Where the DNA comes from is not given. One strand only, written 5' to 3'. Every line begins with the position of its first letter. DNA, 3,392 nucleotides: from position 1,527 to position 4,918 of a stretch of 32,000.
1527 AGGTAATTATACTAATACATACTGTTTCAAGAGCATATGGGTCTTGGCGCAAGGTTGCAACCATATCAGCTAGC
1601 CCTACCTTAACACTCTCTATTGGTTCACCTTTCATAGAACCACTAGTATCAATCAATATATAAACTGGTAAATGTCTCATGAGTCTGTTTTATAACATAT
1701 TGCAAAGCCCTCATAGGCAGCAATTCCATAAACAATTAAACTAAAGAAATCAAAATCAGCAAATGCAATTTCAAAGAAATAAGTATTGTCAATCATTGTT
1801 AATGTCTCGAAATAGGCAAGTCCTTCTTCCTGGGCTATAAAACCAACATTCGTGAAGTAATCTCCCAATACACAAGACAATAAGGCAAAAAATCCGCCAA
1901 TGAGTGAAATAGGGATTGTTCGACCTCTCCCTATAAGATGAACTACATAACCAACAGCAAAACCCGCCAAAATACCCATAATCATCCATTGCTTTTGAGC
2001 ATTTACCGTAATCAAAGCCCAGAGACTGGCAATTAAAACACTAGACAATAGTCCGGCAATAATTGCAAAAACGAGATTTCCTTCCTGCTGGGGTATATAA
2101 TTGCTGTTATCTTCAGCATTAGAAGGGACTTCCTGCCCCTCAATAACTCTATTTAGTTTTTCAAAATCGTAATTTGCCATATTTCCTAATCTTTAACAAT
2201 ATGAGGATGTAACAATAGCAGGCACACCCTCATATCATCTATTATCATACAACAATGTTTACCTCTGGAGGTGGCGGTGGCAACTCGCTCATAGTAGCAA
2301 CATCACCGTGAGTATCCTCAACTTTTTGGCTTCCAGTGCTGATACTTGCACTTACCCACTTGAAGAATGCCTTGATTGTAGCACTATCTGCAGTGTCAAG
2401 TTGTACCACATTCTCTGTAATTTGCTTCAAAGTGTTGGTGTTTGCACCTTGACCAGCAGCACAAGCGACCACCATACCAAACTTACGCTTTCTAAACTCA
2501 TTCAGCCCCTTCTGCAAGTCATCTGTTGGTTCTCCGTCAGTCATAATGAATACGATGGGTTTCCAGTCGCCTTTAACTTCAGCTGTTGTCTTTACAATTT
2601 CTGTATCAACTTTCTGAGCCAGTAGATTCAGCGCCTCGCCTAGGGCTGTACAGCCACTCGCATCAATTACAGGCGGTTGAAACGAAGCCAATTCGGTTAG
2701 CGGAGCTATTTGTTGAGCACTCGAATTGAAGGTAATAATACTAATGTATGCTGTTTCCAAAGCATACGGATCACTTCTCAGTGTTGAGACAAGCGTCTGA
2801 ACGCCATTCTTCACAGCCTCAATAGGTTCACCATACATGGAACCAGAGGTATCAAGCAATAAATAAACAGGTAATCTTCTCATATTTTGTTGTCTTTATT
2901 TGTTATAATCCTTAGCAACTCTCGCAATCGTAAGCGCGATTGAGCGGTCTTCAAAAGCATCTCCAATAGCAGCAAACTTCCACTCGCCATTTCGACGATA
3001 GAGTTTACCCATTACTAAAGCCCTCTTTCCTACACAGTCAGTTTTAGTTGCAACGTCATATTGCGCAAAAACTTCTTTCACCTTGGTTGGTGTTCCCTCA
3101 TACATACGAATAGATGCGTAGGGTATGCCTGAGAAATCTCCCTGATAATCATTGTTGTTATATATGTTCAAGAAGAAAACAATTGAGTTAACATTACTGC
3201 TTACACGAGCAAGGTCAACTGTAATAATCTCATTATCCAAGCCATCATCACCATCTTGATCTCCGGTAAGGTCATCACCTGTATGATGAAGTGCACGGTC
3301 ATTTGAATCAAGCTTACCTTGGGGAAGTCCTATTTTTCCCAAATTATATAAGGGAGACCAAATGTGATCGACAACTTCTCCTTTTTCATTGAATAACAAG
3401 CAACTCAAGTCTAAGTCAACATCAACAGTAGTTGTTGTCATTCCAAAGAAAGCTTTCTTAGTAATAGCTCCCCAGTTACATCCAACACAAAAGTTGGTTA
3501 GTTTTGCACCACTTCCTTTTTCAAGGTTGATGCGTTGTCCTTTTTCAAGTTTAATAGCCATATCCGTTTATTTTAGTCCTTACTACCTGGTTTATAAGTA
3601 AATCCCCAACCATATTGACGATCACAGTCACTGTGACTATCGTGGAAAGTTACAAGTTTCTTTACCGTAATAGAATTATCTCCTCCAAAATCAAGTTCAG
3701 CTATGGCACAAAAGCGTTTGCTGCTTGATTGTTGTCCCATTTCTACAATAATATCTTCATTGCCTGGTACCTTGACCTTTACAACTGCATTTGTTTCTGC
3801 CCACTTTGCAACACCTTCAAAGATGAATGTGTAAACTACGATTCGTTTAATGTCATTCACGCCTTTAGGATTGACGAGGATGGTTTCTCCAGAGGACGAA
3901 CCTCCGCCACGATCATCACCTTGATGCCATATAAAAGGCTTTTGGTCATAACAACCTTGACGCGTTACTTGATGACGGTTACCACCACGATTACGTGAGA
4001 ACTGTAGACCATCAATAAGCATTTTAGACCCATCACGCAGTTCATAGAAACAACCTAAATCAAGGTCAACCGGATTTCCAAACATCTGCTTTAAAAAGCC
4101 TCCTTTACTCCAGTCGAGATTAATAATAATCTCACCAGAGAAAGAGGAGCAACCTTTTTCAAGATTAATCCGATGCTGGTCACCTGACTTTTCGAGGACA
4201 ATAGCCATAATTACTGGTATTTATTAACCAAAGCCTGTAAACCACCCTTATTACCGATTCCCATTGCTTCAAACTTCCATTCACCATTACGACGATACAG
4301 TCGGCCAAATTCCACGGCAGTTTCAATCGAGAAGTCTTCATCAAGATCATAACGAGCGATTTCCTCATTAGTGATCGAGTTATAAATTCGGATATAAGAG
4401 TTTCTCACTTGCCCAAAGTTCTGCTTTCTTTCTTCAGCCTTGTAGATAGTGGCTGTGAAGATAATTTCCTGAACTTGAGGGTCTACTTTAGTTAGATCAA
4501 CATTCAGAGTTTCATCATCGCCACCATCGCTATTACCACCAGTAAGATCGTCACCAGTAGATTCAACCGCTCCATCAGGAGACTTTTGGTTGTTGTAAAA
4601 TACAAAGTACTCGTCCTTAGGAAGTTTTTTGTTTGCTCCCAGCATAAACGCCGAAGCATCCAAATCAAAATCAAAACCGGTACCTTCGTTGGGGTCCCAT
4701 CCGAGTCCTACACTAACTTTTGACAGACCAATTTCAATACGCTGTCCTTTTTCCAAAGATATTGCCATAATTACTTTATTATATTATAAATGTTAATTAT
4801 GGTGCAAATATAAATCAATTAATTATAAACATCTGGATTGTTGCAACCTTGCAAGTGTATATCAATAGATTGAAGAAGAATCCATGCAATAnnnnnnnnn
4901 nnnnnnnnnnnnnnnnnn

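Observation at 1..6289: Non-canonical Ter-type locus: TerB-fusion, three TerD paralogs, three TerY/vWA paralogs and a private 4-TM protein, with no TerC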

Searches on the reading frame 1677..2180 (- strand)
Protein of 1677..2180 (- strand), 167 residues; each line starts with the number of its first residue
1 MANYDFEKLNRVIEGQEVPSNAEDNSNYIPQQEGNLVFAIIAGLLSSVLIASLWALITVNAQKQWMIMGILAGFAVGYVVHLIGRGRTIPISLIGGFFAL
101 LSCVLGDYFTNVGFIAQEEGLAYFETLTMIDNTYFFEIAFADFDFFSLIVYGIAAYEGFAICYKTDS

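Call 7: search_protein_families(library=pfam, proteins=[window:1677-2180:-], max_evalue=0.01)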
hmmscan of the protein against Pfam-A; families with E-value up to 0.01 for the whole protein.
window:1677-2180:- (167 aa): 0 families

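Call 8: search_protein_families(library=padloc, proteins=[window:1677-2180:-], max_evalue=0.01)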
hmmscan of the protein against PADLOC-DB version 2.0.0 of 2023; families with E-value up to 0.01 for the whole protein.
window:1677-2180:- (167 aa): 0 families

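Call 9: search_protein_families(library=ncbifam, proteins=[window:1677-2180:-], max_evalue=0.1)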
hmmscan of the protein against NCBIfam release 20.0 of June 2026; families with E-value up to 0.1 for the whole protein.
window:1677-2180:- (167 aa): 0 families

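Call 10: search_protein_families(library=pfam, proteins=[window:1677-2180:-], max_evalue=10)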
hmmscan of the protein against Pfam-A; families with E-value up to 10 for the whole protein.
window:1677-2180:- (167 aa): 4 families
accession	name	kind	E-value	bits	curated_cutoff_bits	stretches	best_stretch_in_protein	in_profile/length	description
PF20237.3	DUF6594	-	0.17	12.2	30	1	26-79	162-212/238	Family of unknown function (DUF6594)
PF14019.11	DUF4235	-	0.23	12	27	1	36-59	6-29/77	Protein of unknown function (DUF4235)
PF04307.19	YdjM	-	5.4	6.9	29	0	37-84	69-105/176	YdjM inner membrane protein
PF11676.13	DUF3272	-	7.9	7.3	25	1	126-164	9-47/61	Protein of unknown function (DUF3272)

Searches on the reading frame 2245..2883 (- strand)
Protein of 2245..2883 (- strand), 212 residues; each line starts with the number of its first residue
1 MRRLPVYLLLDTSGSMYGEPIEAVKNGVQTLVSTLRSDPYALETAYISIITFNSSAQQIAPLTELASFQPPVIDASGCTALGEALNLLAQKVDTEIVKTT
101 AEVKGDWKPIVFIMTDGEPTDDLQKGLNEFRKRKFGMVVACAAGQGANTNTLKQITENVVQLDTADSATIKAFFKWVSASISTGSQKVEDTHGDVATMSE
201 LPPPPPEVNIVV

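Call 7: search_protein_families(library=pfam, proteins=[window:2245-2883:-], max_evalue=0.01)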
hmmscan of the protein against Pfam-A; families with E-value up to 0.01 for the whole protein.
window:2245-2883:- (212 aa): 3 families
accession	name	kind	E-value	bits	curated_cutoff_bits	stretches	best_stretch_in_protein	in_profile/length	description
PF00092.34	VWA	-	7.6e-15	56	23.8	1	6-157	2-152/174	von Willebrand factor type A domain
PF13519.12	VWA_2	-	7.2e-09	36.7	27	1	6-118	1-107/107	von Willebrand factor type A domain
PF11775.14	CobT_C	-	0.0025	17.9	21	0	6-35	15-44/220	Cobalamin biosynthesis protein CobT VWA domain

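Call 8: search_protein_families(library=padloc, proteins=[window:2245-2883:-], max_evalue=0.01)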
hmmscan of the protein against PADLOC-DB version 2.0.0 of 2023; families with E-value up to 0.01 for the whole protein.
window:2245-2883:- (212 aa): 0 families

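Call 9: search_protein_families(library=ncbifam, proteins=[window:2245-2883:-], max_evalue=0.1)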
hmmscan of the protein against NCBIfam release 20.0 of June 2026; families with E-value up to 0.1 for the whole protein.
window:2245-2883:- (212 aa): 3 families
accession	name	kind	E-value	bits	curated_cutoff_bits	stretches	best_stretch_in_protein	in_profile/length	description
TIGR03788.1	marine_srt_targ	equivalog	7.6e-05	21.3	551.65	1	6-117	274-379/629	marine proteobacterial sortase target protein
TIGR02442.1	Cob-chelat-sub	hypoth_equivalog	0.0017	16.9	779.45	1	6-119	475-583/641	putative cobaltochelatase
NF045649.1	2X_seleno_MduS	exception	0.064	12.2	380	1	117-181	24-88/338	methyltransferase domain-containing selenoprotein MduS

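Call 93: search_dna_similar(query=window:2245-2883:-, collection=phages, mode=protein, max_evalue=0.001, max_rows=10)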
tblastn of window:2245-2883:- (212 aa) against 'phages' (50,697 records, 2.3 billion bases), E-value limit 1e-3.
Records with a match: 3; places in all: 3; records where one place covers at least 80% of the query: 2.
Best place of each record, by identity: <60% 3.
By first word of the organism name: Bacteriophage 3.
By host as written in the record: - 3.
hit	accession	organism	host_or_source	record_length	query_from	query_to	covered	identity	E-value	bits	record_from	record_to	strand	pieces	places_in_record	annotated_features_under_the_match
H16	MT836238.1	Bacteriophage sp.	human fecal samples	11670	3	186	87%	32.3%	2e-13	74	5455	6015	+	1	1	record has no annotation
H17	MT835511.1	Bacteriophage sp.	human fecal samples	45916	2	180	84%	25.0%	8e-13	72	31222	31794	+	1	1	record has no annotation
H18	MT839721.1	Bacteriophage sp.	human fecal samples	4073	3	121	56%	32.2%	4e-11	67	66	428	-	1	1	record has no annotation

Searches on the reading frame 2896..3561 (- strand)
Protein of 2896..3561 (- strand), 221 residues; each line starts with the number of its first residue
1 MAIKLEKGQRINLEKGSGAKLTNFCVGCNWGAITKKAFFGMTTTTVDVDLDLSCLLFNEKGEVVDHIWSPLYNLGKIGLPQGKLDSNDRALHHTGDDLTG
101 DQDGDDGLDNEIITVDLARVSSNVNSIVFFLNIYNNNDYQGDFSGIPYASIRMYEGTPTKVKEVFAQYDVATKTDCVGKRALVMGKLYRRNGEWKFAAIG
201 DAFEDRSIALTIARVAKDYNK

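Call 7: search_protein_families(library=pfam, proteins=[window:2896-3561:-], max_evalue=0.01)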
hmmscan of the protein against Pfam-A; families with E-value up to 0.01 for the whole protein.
window:2896-3561:- (221 aa): 1 family
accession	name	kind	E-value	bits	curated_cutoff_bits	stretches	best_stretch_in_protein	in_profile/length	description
PF02342.23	TerD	-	3e-35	121.8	25.3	1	1-205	1-178/187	TerD domain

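Call 8: search_protein_families(library=padloc, proteins=[window:2896-3561:-], max_evalue=0.01)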
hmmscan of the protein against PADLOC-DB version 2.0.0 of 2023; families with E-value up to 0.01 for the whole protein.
window:2896-3561:- (221 aa): 0 families

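Call 9: search_protein_families(library=ncbifam, proteins=[window:2896-3561:-], max_evalue=0.1)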
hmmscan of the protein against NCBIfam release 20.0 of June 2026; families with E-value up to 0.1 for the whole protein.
window:2896-3561:- (221 aa): 0 families

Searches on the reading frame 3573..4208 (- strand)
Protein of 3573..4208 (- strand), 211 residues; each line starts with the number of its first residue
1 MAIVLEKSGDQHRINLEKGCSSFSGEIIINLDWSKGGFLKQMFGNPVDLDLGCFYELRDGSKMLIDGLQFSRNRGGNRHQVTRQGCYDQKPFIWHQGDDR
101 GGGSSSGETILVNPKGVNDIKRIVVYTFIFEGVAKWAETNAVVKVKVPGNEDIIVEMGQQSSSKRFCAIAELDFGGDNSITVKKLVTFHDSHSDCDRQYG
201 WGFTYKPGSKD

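Call 7: search_protein_families(library=pfam, proteins=[window:3573-4208:-], max_evalue=0.01)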
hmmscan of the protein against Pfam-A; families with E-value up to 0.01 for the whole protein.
window:3573-4208:- (211 aa): 0 families

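Call 8: search_protein_families(library=padloc, proteins=[window:3573-4208:-], max_evalue=0.01)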
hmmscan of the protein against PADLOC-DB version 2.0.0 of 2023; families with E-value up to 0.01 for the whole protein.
window:3573-4208:- (211 aa): 0 families

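Call 9: search_protein_families(library=ncbifam, proteins=[window:3573-4208:-], max_evalue=0.1)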
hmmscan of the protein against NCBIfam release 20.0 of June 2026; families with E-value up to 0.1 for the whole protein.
window:3573-4208:- (211 aa): 0 families

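Call 10: search_protein_families(library=pfam, proteins=[window:3573-4208:-], max_evalue=10)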
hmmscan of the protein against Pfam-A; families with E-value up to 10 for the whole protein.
window:3573-4208:- (211 aa): 0 families

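Call 13: search_solved_structures(query=window:3573-4208:-, max_evalue=10)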
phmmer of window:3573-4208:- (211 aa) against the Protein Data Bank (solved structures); distinct sequences matched with E-value up to 10: 1.
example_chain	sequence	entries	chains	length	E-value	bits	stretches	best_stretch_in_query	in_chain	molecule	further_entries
3lg8_A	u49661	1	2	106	0.37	13.9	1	43-81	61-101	A-type ATP synthase subunit E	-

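Call 92: search_dna_similar(query=window:3573-4208:-, collection=phages, mode=protein, max_evalue=0.001, max_rows=15)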
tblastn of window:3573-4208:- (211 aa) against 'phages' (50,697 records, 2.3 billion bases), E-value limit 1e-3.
No match.

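Call 94: find_related_loci(query=A2, collection=viral_contigs, flank=6000)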
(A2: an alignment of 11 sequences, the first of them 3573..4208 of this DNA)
Query A2 (211 aa) in viral_contigs; peptide patterns used: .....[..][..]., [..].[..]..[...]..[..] (x = any residue, [..] = any of these).
36 stretches matched a pattern; 1 encode a relative of the query (tblastn E <= 1e-3); 1 distinct loci.
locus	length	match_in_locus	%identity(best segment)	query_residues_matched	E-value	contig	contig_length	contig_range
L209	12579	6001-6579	37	3-210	7e-37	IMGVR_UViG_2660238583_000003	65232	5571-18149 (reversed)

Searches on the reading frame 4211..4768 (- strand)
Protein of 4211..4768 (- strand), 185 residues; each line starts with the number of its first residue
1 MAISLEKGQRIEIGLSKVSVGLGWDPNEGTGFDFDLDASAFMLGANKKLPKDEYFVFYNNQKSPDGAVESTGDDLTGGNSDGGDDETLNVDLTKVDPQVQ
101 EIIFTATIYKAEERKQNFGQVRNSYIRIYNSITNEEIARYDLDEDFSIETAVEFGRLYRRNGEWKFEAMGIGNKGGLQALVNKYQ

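Call 7: search_protein_families(library=pfam, proteins=[window:4211-4768:-], max_evalue=0.01)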
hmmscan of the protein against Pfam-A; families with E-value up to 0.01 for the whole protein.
window:4211-4768:- (185 aa): 1 family
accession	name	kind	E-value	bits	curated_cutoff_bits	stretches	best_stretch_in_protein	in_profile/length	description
PF02342.23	TerD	-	1.8e-74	249.7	25.3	1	1-184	1-187/187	TerD domain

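Call 8: search_protein_families(library=padloc, proteins=[window:4211-4768:-], max_evalue=0.01)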
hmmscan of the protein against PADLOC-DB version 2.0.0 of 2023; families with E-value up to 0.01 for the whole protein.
window:4211-4768:- (185 aa): 0 families

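Call 9: search_protein_families(library=ncbifam, proteins=[window:4211-4768:-], max_evalue=0.1)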
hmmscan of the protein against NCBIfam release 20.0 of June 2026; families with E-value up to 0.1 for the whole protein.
window:4211-4768:- (185 aa): 1 family
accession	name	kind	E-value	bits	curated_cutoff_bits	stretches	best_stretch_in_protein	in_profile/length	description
NF006398.0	PRK08651.1-1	equivalog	0.026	13.5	439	1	116-152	283-319/403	succinyl-diaminopimelate desuccinylase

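Call 53: search_dna_similar(query=window:4211-4768:-, collection=phages, mode=protein, max_evalue=0.00001, max_rows=15)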
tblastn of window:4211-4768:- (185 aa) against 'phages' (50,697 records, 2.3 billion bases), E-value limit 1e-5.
Records with a match: 255; places in all: 275; records where one place covers at least 80% of the query: 255.
Best place of each record, by identity: <60% 255.
By first word of the organism name: Escherichia 107; Pseudomonas 39; Caulobacter 13; Vibrio 12; Rhizobium 10; Bacillus 8; Proteus 8; Brevundimonas 7; Klebsiella 7; Cronobacter 6; and 18 more.
By host as written in the record: Escherichia coli 29; - 26; Escherichia coli K-12 MG1655 18; Pseudomonas syringae pv. actinidiae 16; Caulobacter vibrioides CB15 13; Brevundimonas pondensis LVF1 6; Proteus mirabilis 5; Escherichia sp. 5; and 90 more.
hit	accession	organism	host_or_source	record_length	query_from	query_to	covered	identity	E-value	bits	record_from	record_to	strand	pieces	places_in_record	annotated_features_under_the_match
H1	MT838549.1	Bacteriophage sp.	human fecal samples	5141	1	181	98%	55.6%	5e-58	201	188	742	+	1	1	record has no annotation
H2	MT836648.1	Bacteriophage sp.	human fecal samples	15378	1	184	99%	54.2%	2e-56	196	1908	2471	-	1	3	record has no annotation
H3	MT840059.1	Bacteriophage sp.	human fecal samples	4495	1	184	99%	52.3%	4e-52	184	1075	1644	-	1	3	record has no annotation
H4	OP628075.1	Lysinibacillus phage vB_LfM_LysYB1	Lysinibacillus fusiformis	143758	1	184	99%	48.4%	3e-47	170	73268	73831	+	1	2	TerD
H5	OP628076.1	Lysinibacillus phage vB_LfM_LysYB2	Lysinibacillus fusiformis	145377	1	184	99%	48.4%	3e-47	170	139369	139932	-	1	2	TerD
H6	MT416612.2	Bacillus phage YungSlug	Bacillus thuringiensis kurstaki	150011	1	184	99%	46.1%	9e-45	162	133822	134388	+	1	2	TerD family protein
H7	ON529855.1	Brevundimonas phage vB_BpoS-Domovoi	Brevundimonas pondensis EIF1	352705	3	184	98%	40.4%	5e-36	137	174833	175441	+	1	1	putative tellurium resistance protein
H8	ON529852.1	Brevundimonas phage vB_BpoS-Kabachok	Brevundimonas pondensis LVF1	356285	3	184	98%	40.4%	5e-36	137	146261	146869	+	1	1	tellurium resistance protein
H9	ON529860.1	Brevundimonas phage vB_BpoS-Papperlapapp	Brevundimonas pondensis LVF1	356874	3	184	98%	40.4%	5e-36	137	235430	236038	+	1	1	tellurium resistance protein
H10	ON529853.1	Brevundimonas phage vB_BpoS-Bambus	Brevundimonas pondensis LVF1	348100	3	184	98%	39.9%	1e-35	137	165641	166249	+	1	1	tellurium resistance protein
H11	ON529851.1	Brevundimonas phage vB_BpoS-Marchewka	Brevundimonas pondensis LVF1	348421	3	184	98%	39.9%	1e-35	137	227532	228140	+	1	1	tellurium resistance protein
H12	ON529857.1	Brevundimonas phage vB_BpoS-Kikimora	Brevundimonas pondensis LVF1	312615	3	184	98%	39.7%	1e-35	136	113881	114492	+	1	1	tellurium resistance protein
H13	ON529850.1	Brevundimonas phage vB_BpoS-Gurke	Brevundimonas pondensis LVF1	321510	3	184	98%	39.2%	2e-35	136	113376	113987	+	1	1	tellurium resistance protein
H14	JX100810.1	Caulobacter phage CcrColossus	Caulobacter crescentus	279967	3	181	97%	39.6%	3e-35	135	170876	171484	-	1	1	putative TerD-like bacterial stress protein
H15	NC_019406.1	Caulobacter phage CcrColossus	Caulobacter crescentus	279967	3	181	97%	39.6%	3e-35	135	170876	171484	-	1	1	putative TerD-like bacterial stress protein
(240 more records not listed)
